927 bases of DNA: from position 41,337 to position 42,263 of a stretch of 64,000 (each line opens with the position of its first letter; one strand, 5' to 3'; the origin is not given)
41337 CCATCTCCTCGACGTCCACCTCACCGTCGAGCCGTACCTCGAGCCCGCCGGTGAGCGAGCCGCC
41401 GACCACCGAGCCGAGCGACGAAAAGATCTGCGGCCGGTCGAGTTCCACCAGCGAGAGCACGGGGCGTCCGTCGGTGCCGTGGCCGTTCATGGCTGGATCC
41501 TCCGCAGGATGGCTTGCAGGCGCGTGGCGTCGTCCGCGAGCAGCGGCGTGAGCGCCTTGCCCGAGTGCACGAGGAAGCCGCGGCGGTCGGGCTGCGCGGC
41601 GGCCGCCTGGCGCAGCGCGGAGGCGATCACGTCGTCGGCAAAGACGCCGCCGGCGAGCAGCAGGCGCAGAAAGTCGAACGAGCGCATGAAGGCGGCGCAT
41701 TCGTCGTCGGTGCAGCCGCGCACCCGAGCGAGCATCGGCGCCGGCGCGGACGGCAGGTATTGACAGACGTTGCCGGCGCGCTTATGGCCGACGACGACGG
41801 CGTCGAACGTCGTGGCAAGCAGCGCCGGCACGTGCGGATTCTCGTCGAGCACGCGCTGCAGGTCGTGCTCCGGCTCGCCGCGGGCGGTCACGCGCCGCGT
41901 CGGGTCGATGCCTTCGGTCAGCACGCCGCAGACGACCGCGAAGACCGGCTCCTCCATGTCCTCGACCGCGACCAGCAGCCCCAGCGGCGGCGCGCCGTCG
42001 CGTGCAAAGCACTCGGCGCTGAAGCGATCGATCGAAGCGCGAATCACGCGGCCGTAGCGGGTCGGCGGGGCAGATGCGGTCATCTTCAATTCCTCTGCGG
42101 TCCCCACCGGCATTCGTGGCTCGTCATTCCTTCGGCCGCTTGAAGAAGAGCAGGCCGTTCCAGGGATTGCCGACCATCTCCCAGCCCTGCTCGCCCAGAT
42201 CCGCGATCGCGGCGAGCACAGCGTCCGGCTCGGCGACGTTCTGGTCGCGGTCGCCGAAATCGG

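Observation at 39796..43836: Expanded bacterial NurA/HerA cluster: nurA - palindrome - acidic DUF4177-like - unknown 198 aa - herA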

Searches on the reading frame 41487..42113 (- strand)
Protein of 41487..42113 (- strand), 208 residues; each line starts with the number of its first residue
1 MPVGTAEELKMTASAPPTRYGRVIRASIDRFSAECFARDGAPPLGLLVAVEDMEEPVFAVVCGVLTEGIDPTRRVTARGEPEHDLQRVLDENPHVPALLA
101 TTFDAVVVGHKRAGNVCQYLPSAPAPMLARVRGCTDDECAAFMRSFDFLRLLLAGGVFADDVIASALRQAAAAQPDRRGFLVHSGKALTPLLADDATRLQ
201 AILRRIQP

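Call 4: search_protein_families(library=pfam, proteins=[window:41487-42113:-], max_evalue=1)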
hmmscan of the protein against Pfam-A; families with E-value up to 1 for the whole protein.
window:41487-42113:- (208 aa): 0 families

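Call 5: search_protein_families(library=ncbifam, proteins=[window:41487-42113:-], max_evalue=1)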
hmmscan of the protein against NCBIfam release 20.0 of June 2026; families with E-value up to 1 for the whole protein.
window:41487-42113:- (208 aa): 0 families

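Call 6: search_protein_families(library=padloc, proteins=[window:41487-42113:-], max_evalue=1)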
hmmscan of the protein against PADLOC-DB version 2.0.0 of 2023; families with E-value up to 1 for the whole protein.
window:41487-42113:- (208 aa): 0 families

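Call 9: find_homologous_proteins(query=window:41490-42083:-)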
Query seq(198 aa) (198 aa): 51 proteins with E <= 0.001 among 3255 candidates.
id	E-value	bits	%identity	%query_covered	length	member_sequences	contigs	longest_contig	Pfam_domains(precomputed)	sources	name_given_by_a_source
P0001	1.0e-124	431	100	100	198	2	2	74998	-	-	-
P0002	1.5e-103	362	86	100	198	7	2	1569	-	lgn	-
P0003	2.9e-101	355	83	100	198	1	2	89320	-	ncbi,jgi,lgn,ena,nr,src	ncbi:MAG TPA: hypothetical protein VKV26_10340 [Dehalococcoidia bacterium]|nr:hypothetical protein [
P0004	2.2e-82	293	70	100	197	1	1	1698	-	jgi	-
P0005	2.5e-80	287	69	100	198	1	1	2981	-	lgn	-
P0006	8.7e-77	275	67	100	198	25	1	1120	-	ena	-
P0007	4.8e-74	266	67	96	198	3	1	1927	-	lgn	-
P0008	2.9e-73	264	66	97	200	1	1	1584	-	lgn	-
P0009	2.0e-71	258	64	100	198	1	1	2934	-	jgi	jgi:hypothetical protein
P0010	1.8e-70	255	62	100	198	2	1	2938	-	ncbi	ncbi:MAG: hypothetical protein ACYDCQ_22005 [Dehalococcoidia bacterium]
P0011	9.3e-70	252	63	99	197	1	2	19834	-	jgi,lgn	-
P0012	1.5e-69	252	62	100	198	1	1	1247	-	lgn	-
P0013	3.0e-67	244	62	100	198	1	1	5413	-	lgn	-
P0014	9.6e-65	236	62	96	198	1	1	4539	-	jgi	jgi:hypothetical protein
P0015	1.9e-53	199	56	98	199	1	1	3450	-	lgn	-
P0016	5.1e-49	185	54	100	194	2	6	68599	-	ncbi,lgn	-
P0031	2.5e-35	140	43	95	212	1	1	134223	-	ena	-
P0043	1.1e-28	118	39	96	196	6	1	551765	-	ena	-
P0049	2.0e-19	88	35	95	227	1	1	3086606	-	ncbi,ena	-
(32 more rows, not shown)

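Call 11: find_encoding_contigs(protein=P0049, flank=8000, max_places=2)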
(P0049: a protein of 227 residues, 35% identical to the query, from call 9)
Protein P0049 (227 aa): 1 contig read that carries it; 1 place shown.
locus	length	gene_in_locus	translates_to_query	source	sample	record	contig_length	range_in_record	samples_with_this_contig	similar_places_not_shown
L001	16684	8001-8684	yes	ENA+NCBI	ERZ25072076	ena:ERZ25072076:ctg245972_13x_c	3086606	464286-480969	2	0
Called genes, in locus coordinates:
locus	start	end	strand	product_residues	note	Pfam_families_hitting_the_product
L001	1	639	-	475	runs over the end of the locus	PF20695:UbiD_N, PF01977:UbiD, PF20696:UbiD_C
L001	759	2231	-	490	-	PF20695:UbiD_N, PF01977:UbiD, PF20696:UbiD_C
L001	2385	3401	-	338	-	PF00389:2-Hacid_dh, PF02826:2-Hacid_dh_C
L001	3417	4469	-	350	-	PF02581:TMP-TENI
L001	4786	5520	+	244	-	PF01738:DLH, PF02230:Abhydrolase_2 (weak), PF08840:BAAT_C (faint)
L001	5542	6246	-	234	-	PF12796:Ank_2, PF13637:Ank_4, PF13857:Ank_5, PF00023:Ank, PF13606:Ank_3 (weak)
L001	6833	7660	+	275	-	-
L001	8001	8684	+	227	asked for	-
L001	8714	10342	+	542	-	PF01935:DUF87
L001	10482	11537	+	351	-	PF02812:ELFV_dehydrog_N, PF00208:ELFV_dehydrog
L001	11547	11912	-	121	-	PF06262:Zincin_1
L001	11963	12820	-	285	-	PF01261:AP_endonuc_2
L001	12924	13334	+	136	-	-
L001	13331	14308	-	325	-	PF08240:ADH_N, PF00107:ADH_zinc_N, PF13602:ADH_zinc_N_2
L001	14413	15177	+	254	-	PF14518:Haem_oxygenas_2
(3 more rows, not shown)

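Call 12: find_encoding_contigs(protein=P0043, flank=8000, max_places=2)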
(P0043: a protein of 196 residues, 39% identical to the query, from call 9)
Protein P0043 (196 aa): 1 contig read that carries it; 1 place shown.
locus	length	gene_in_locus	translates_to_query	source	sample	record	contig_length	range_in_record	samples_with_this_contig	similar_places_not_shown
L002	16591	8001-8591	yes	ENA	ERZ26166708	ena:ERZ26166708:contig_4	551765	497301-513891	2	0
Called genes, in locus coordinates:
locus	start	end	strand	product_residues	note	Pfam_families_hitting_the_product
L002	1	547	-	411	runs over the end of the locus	PF01882:DUF58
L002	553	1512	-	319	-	PF20030:bpMoxR, PF00004:AAA (weak), PF07726:AAA_3, PF07728:AAA_5, PF17863:AAA_lid_2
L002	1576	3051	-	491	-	PF00890:FAD_binding_2, PF01266:DAO, PF03486:HI0933_like (faint), PF07992:Pyr_redox_2 (weak), PF12831:FAD_oxidored (weak)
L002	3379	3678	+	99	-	PF19124:DUF5808 (weak)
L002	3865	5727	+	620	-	PF00009:GTP_EFTU, PF01926:MMR_HSR1 (weak), PF03144:GTP_EFTU_D2, PF25461:Beta-barrel_SelB, PF09106:WHD_2nd_SelB, PF09107:WHD_3rd_SelB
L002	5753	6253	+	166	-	-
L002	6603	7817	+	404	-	PF09376:NurA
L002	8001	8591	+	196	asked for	-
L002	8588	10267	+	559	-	PF01935:DUF87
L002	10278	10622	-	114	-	PF01906:YbjQ_1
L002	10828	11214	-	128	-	PF06262:Zincin_1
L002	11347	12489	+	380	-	PF22691:Thiolase_C_1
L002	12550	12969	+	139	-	PF12172:zf-ChsH2, PF01796:OB_ChsH2_C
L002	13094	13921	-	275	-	PF13276:HTH_21, PF00665:rve, PF13683:rve_3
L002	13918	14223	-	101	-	PF01527:HTH_Tnp_1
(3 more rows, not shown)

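Call 13: find_encoding_contigs(protein=P0031, flank=8000, max_places=2)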
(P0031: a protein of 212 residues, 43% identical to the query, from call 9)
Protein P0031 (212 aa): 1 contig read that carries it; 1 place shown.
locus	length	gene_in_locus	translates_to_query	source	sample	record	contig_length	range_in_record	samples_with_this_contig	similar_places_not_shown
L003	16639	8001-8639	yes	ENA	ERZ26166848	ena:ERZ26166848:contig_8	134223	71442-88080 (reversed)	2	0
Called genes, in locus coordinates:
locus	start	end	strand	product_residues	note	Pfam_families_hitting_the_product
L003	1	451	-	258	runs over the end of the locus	PF00696:AA_kinase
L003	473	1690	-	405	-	PF01960:ArgJ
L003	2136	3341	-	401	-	PF09376:NurA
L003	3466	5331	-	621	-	PF00009:GTP_EFTU, PF01926:MMR_HSR1, PF03144:GTP_EFTU_D2, PF25461:Beta-barrel_SelB, PF09106:WHD_2nd_SelB, PF09107:WHD_3rd_SelB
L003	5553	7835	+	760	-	PF00330:Aconitase, PF00694:Aconitase_C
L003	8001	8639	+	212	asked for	-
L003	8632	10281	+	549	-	PF09378:HAS-barrel (weak), PF01935:DUF87, PF13401:AAA_22 (faint)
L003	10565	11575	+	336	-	PF03706:LPG_synthase_TM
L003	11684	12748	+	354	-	PF02812:ELFV_dehydrog_N, PF00208:ELFV_dehydrog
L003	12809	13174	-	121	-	PF06262:Zincin_1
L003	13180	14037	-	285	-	PF01261:AP_endonuc_2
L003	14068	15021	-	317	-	PF07549:Sec_GG (faint), PF02355:SecD_SecF_C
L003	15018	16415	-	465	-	PF21760:SecD_1st, PF22599:SecDF_P1_head, PF02355:SecD_SecF_C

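Call 17: search_solved_structures(query=A1, max_evalue=10, show_alignments=2)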
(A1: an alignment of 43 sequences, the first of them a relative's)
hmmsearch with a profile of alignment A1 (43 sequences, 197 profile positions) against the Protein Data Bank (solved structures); distinct sequences matched with E-value up to 10: 3.
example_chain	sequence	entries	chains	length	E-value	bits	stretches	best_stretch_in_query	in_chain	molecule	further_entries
8adn_N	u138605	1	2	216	0.73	12.5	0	130-177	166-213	Proteasome subunit beta type-1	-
3lkx_A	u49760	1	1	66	1.3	11.7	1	76-113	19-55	Transcription factor BTF3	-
3mcb_B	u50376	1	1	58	1.3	11.6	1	76-112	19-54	Transcription factor BTF3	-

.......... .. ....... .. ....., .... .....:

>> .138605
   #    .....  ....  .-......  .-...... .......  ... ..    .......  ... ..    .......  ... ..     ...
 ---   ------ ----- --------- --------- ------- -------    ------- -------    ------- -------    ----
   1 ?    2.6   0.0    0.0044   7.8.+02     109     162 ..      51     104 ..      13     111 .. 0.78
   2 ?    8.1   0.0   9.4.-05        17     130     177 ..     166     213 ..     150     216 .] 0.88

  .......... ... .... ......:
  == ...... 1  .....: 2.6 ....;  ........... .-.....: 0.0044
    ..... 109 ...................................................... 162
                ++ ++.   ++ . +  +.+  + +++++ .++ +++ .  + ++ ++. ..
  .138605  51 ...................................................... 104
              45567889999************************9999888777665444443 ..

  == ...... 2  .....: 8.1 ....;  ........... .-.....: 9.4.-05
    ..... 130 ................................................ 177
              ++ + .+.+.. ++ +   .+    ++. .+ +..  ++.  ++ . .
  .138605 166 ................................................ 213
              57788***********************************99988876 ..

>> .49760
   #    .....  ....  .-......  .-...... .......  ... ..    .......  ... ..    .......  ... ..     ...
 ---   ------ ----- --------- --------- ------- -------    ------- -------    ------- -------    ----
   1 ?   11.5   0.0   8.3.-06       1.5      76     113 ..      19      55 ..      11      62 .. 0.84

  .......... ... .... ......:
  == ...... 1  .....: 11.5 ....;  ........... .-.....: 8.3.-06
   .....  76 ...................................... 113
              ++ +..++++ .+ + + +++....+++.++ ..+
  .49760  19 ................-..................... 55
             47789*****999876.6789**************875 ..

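Call 27: predict_structure(alignment_id=A1)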
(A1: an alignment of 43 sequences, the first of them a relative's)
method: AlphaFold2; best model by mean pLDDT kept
length: 198 residues; sequences in the alignment: 43
mean_pLDDT: 93.7   pTM: 0.89
mean pLDDT of the five models: 93.7, 93.7, 93.3, 92.8, 91.7
residues with pLDDT >= 90: 172; 70-90: 21; 50-70: 3; < 50: 2
segments of 3 or more residues with pLDDT < 50: none
pLDDT, mean of each block of 10 residues (from residue 1): 75 98 94 98 95 94 83 93 90 98 96 98 95 96 95 97 94 97 96 91
secondary structure, 60 per line:
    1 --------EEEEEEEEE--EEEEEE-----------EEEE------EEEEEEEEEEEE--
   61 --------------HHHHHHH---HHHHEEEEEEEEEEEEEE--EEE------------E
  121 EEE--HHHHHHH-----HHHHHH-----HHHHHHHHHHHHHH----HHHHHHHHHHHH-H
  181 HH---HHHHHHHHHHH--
elements in order: E9-17 E20-25 E37-40 E47-58 H75-81 H85-88 E89-102 E105-107 E120-123 H126-132 H138-143 H149-162 H167-178 H186-196

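Call 29: search_protein_representatives(alignment_id=A1)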
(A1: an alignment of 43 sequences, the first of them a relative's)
Query: 43 sequences, 197 profile positions. Proteins with E-value up to 0.001 (for the whole library): 1065; up to 1e-10: 749; up to 1e-30: 257. The best 150 are listed.
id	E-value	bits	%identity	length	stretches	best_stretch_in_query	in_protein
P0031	5.3e-79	280.6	-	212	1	5-196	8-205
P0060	3.5e-76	271.4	-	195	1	4-195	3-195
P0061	3.4e-72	258.4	-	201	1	6-197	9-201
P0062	6.0e-72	257.6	-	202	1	4-196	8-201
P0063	2.8e-71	255.4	-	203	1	6-197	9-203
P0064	5.0e-71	254.6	-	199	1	6-196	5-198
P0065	6.5e-71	254.2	-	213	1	7-197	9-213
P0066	5.9e-69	247.8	-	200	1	6-196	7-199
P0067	8.5e-69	247.3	-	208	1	6-197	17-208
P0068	5.0e-68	244.8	-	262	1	8-196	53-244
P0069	8.8e-68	244.0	-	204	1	6-196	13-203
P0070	4.9e-67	241.6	-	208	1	7-196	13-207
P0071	5.6e-67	241.4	-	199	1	4-197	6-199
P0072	7.4e-67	241.0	-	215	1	6-196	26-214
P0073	9.2e-67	240.7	-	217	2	44-197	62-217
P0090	4.7e-61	222.0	-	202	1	7-196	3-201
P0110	2.7e-55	203.3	-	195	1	9-195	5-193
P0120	1.3e-53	197.8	-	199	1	5-193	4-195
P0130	2.6e-51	190.3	-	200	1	5-196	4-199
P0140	6.3e-49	182.5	-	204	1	8-196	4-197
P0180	1.5e-44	168.2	-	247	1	6-196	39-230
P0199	8.4e-42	159.2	-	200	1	7-195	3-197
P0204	5.6e-41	156.5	-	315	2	6-101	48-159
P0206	8.2e-41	156.0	-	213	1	5-196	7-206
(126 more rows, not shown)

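Call 30: fold_search(model_id=the predicted structure, library=pdb)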
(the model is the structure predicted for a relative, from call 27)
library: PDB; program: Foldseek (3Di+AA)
matches with E <= 10: 527; with E <= 0.001: 52
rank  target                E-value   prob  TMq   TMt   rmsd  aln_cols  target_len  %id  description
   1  9x1m_A                5.9e-07  1.00  0.47  0.18   5.2       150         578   15  The cryo-EM structure of HerA-NurA complex with AMPPNP and dsDNA from Thermococcus kodakarensis (released 2026-02-04)
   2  9x1l_A                6.2e-07  1.00  0.45  0.17   5.9       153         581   16  The cryo-EM structure of HerA-NurA complex with AMPPNP from Thermococcus kodakarensis (released 2026-02-04)
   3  4d2i_B                1.2e-05  1.00  0.41  0.19   5.6       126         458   13  Crystal structure of the HerA hexameric DNA translocase from Sulfolobus solfataricus bound to AMP-PNP (released 2014-12-03)
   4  4d2i_A                1.6e-05  1.00  0.42  0.19   5.6       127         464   13  Crystal structure of the HerA hexameric DNA translocase from Sulfolobus solfataricus bound to AMP-PNP (released 2014-12-03)
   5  9c1n_R                1.6e-05  1.00  0.40  0.14   7.8       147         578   13  HerA-DUF4297 assembly 2 (released 2025-06-04)
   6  8yhx_A                5.5e-05  1.00  0.43  0.16   4.7       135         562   12  Cryo-EM structure of the trimeric HerA (released 2024-11-06)
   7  9c1m_Q                6.6e-05  1.00  0.44  0.16   4.0       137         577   11  HerA-DUF assembly 1 (released 2025-06-04)
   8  8sub_O                6.6e-05  1.00  0.42  0.15   7.1       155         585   12  E. coli SIR2-HerA complex (dodecamer SIR2 pentamer HerA) (released 2023-12-27)
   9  8sub_P                7.0e-05  1.00  0.42  0.16   5.9       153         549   11  E. coli SIR2-HerA complex (dodecamer SIR2 pentamer HerA) (released 2023-12-27)
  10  8sub_M                7.4e-05  1.00  0.41  0.15   7.3       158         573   13  E. coli SIR2-HerA complex (dodecamer SIR2 pentamer HerA) (released 2023-12-27)
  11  8wet_A                8.3e-05  1.00  0.45  0.17   4.6       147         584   16  The cryo-EM structure of TdpAB complex (released 2025-01-22)
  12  8j4u_P                1.1e-04  1.00  0.42  0.16   5.8       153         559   12  Structure of HerA-Sir2 complex from Escherichia coli Nezha system (released 2024-01-03)
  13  8zit_M                1.2e-04  1.00  0.44  0.16   2.6       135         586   11  DUF4297-HerA complex with DNA and ATPgamaS (released 2025-03-12)
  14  8sub_N                1.2e-04  1.00  0.42  0.15   7.3       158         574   13  E. coli SIR2-HerA complex (dodecamer SIR2 pentamer HerA) (released 2023-12-27)
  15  8ziq_N                1.3e-04  1.00  0.42  0.16   3.7       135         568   12  HerA-DUF4297 complex with DNA (released 2025-03-12)
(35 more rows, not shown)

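Call 34: find_homologous_proteins(query=A2, max_evalue=0.001)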
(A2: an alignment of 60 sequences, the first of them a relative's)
Query A2 (60 sequences) (198 aa, profile of the alignment): 324 proteins with E <= 0.001 among 8000 candidates; the best 120 are listed.
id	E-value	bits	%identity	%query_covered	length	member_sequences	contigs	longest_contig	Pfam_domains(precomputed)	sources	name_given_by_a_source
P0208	8.0e-80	285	43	95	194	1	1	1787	-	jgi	-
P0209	5.1e-79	282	42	96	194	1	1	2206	-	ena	-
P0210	1.0e-77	278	42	96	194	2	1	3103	-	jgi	-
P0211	1.1e-77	278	41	95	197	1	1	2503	-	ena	-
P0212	1.3e-76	275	43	95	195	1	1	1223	-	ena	-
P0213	1.7e-76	274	40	96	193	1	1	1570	-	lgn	-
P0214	2.3e-76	274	41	96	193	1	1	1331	-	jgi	-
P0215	2.5e-76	274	43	96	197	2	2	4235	-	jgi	jgi:hypothetical protein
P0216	2.0e-75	271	40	95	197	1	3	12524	-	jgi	-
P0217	2.7e-75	270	42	96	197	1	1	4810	-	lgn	-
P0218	3.3e-75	270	41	96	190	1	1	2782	PF09378.17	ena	-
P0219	3.6e-75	270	41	96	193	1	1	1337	-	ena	-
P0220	3.6e-75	270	41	95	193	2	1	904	-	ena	-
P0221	4.1e-75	270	42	95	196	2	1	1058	-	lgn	-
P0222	6.3e-75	269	41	96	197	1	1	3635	-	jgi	jgi:hypothetical protein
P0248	7.3e-73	262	41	95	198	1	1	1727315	-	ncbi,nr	ncbi:MAG: hypothetical protein JSW16_09180 [Dehalococcoidales bacterium]|nr:MAG: hypothetical protei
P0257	1.8e-72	261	41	95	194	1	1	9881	PF09378.17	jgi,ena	-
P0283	1.3e-71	258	39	95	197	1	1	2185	PF09378.17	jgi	jgi:hypothetical protein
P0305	6.7e-71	256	42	95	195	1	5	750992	-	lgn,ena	-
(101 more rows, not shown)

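Call 39: find_encoding_contigs(protein=P0248, flank=8000, max_places=1)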
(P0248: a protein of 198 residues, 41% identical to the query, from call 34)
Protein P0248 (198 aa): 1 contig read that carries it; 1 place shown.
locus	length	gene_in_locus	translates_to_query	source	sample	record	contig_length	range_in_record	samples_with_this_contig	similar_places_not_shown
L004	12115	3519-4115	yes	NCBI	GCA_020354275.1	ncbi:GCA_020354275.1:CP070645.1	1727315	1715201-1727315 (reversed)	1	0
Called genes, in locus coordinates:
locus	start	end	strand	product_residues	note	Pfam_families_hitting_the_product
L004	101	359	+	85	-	PF02355:SecD_SecF_C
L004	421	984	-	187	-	PF01810:LysE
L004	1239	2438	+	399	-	PF09376:NurA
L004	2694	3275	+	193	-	-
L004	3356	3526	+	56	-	-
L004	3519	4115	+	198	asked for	-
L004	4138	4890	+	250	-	PF13847:Methyltransf_31 (weak), PF08241:Methyltransf_11, PF13649:Methyltransf_25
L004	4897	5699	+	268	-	PF09378:HAS-barrel, PF01935:DUF87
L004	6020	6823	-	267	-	PF00106:adh_short, PF08659:KR, PF13561:adh_short_C2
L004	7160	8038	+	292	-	PF01904:DUF72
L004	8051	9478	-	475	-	PF02629:CoA_binding, PF13380:CoA_binding_2, PF13607:Succ_CoA_lig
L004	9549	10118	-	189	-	PF00881:Nitroreductase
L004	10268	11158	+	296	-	PF02129:Peptidase_S15, PF01738:DLH (weak), PF12146:Hydrolase_4, PF20434:BD-FAE, PF00561:Abhydrolase_1, PF12697:Abhydrolase_6, PF00326:Peptidase_S9, PF03959:FSH1 (weak), +1 more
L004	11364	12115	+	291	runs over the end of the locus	PF07678:TED_complement (faint), PF13243:SQHop_cyclase_C, PF13249:SQHop_cyclase_N (faint)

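Call 40: find_encoding_contigs(protein=P0305, flank=8000, max_places=1)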
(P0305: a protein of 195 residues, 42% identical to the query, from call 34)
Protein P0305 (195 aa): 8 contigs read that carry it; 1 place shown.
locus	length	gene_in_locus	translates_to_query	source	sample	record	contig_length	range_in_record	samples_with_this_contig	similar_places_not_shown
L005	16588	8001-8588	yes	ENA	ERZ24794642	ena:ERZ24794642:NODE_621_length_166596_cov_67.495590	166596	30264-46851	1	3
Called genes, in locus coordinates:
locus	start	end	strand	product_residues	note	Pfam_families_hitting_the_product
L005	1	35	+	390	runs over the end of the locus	PF00291:PALP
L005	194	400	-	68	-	PF01934:HepT-like (weak)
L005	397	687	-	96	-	PF01909:NTP_transf_2, PF18765:Polbeta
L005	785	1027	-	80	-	-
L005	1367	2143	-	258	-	-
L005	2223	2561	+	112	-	-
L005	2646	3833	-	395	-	PF00108:Thiolase_N, PF00109:ketoacyl-synt, PF02803:Thiolase_C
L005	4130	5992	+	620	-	PF00009:GTP_EFTU, PF01926:MMR_HSR1 (weak), PF03144:GTP_EFTU_D2, PF25461:Beta-barrel_SelB, PF09106:WHD_2nd_SelB, PF09107:WHD_3rd_SelB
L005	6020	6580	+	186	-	-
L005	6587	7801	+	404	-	PF09376:NurA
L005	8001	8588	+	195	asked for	-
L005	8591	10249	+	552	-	PF09378:HAS-barrel (weak), PF01935:DUF87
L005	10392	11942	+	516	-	PF03972:MmgE_PrpD_N, PF19305:MmgE_PrpD_C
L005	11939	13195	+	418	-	PF09619:YscW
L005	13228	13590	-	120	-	PF06262:Zincin_1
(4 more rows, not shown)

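Call 41: find_encoding_contigs(protein=P0016, flank=8000, max_places=1)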
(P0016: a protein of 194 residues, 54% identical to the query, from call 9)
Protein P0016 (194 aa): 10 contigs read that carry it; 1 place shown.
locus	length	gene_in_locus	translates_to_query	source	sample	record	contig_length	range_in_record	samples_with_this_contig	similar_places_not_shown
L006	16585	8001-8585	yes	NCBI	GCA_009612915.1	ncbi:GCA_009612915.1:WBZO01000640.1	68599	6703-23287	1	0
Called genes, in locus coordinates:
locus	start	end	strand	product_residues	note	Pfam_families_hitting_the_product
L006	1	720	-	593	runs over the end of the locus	PF01336:tRNA_anti-codon, PF00152:tRNA-synt_2, PF02938:GAD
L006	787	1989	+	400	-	PF04055:Radical_SAM, PF06969:HemN_C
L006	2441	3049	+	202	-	-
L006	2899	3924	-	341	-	PF00850:Hist_deacetyl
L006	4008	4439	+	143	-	PF12802:MarR_2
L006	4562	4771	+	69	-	-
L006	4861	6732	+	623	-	PF00009:GTP_EFTU, PF01926:MMR_HSR1 (weak), PF03144:GTP_EFTU_D2, PF25461:Beta-barrel_SelB, PF09106:WHD_2nd_SelB, PF09107:WHD_3rd_SelB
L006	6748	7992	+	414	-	PF09376:NurA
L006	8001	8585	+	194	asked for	-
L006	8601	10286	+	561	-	PF09378:HAS-barrel, PF01935:DUF87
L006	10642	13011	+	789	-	PF09250:Prim-Pol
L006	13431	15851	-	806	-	PF07549:Sec_GG (faint), PF21760:SecD_1st, PF22599:SecDF_P1_head, PF00873:ACR_tran (faint), PF02355:SecD_SecF_C, PF03176:MMPL, PF02355:SecD_SecF_C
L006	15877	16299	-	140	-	PF02699:YajC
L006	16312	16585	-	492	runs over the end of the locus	PF01743:PolyA_pol, PF12627:PolyA_pol_RNAbd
